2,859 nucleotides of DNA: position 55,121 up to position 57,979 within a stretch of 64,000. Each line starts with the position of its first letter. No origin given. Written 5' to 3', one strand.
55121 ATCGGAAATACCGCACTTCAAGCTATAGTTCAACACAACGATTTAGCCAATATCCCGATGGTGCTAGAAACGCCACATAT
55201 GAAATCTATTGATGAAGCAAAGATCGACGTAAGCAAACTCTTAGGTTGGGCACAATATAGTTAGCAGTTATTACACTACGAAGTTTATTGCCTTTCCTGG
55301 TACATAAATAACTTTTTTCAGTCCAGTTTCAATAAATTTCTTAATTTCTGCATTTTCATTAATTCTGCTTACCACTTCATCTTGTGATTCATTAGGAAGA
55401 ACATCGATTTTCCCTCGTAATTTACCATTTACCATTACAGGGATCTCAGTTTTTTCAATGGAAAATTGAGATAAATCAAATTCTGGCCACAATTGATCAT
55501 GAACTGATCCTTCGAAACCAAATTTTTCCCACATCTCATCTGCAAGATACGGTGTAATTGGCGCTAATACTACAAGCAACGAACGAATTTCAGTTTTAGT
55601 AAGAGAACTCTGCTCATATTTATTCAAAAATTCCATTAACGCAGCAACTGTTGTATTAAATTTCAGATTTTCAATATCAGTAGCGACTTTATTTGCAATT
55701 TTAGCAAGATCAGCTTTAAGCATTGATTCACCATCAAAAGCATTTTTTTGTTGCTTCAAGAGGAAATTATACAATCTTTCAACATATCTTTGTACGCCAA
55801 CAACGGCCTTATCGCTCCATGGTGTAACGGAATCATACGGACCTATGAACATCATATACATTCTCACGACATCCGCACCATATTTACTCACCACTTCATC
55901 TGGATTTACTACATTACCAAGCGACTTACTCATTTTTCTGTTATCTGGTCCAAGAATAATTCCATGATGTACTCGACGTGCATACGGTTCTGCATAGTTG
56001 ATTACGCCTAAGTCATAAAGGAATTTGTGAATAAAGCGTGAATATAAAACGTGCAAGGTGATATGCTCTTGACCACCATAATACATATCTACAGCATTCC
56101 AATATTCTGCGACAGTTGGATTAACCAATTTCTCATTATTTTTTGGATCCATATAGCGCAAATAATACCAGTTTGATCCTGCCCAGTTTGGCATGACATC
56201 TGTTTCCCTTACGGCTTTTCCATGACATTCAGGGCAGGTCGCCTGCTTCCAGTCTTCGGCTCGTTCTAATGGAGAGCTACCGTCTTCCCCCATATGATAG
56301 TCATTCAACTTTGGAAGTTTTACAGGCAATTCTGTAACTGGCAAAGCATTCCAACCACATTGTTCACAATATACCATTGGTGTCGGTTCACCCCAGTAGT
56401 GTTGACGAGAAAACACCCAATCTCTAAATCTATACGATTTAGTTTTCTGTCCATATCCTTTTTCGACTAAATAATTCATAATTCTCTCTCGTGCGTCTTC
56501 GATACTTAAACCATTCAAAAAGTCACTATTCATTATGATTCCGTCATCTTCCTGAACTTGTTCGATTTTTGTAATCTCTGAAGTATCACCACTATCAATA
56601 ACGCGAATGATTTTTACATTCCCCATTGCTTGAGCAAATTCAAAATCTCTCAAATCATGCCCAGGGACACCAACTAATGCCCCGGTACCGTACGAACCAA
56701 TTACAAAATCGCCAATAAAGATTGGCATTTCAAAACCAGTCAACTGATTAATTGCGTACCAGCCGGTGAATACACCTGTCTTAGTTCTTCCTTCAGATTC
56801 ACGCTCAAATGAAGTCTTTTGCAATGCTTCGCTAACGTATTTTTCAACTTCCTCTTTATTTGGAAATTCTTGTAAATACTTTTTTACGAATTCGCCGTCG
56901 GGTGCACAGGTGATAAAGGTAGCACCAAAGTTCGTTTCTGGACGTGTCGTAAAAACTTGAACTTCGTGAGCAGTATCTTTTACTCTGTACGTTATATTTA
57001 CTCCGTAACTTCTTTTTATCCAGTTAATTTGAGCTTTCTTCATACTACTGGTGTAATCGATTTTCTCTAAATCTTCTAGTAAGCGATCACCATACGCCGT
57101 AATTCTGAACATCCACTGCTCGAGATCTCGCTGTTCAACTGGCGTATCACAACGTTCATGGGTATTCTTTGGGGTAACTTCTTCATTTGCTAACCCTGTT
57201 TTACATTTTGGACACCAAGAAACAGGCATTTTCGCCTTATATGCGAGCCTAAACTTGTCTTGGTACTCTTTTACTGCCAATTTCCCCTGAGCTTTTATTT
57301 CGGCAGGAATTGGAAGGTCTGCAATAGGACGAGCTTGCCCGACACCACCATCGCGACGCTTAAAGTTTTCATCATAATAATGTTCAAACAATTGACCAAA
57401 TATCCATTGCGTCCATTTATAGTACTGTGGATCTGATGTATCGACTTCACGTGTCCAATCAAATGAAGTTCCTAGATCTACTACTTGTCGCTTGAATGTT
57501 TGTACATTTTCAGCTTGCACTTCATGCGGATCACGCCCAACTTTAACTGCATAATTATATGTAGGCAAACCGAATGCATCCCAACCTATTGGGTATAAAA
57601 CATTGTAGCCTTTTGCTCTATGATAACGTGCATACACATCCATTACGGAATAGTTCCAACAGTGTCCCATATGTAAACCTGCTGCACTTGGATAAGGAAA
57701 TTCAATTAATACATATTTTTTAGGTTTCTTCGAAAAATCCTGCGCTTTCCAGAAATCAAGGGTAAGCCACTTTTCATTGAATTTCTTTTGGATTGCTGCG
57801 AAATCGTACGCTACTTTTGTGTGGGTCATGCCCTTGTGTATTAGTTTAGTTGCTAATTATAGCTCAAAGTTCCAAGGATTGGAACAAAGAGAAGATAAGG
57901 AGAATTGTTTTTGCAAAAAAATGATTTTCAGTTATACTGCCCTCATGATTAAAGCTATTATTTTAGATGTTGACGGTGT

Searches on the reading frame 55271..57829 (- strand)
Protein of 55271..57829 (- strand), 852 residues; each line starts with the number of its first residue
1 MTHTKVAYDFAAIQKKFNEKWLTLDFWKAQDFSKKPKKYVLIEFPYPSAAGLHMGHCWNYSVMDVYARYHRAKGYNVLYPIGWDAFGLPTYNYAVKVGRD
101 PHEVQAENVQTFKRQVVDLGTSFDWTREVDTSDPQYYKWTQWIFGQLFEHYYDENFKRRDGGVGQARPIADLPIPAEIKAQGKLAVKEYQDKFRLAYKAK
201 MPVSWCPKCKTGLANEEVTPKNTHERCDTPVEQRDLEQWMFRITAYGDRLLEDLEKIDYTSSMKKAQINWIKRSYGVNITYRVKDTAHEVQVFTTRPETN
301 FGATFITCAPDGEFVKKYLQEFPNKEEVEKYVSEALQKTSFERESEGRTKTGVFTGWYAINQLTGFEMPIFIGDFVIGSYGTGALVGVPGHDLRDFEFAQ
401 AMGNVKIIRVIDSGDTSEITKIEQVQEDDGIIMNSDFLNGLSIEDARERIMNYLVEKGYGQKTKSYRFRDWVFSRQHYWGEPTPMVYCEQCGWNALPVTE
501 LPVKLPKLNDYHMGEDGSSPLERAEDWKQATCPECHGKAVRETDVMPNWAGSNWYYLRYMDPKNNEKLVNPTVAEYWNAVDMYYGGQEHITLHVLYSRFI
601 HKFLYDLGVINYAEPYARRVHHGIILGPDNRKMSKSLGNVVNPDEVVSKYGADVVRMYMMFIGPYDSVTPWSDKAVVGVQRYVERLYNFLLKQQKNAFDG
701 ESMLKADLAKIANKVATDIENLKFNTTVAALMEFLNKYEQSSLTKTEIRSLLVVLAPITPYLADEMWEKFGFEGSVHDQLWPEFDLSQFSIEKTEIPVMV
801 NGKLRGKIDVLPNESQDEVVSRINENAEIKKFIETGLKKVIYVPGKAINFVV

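Call 69: search_protein_families(library=pfam, proteins=[window:55271-57829:-], max_evalue=0.00001)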
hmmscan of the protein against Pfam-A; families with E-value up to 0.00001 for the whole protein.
window:55271-57829:- (852 aa): 5 families
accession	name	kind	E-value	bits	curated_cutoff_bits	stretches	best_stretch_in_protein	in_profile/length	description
PF13603.12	tRNA-synt_1_2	-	8.3e-51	172.5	25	1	269-454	2-184/185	Leucyl-tRNA synthetase, editing domain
PF00133.28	tRNA-synt_1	-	4.3e-46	157.9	22.7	3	468-660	228-403/414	tRNA synthetases class I (I, L, M and V)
PF09334.17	tRNA-synt_1g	-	4.1e-20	72.3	20.1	1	42-149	5-109/391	tRNA synthetases class I (M)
PF08264.19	Anticodon_1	-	1.7e-16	60.8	25.1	1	707-816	7-144/148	Anticodon-binding domain of tRNA ligase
PF01406.26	tRNA-synt_1e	-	1.5e-08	34.8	27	0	616-673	237-293/301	tRNA synthetases class I (C) catalytic domain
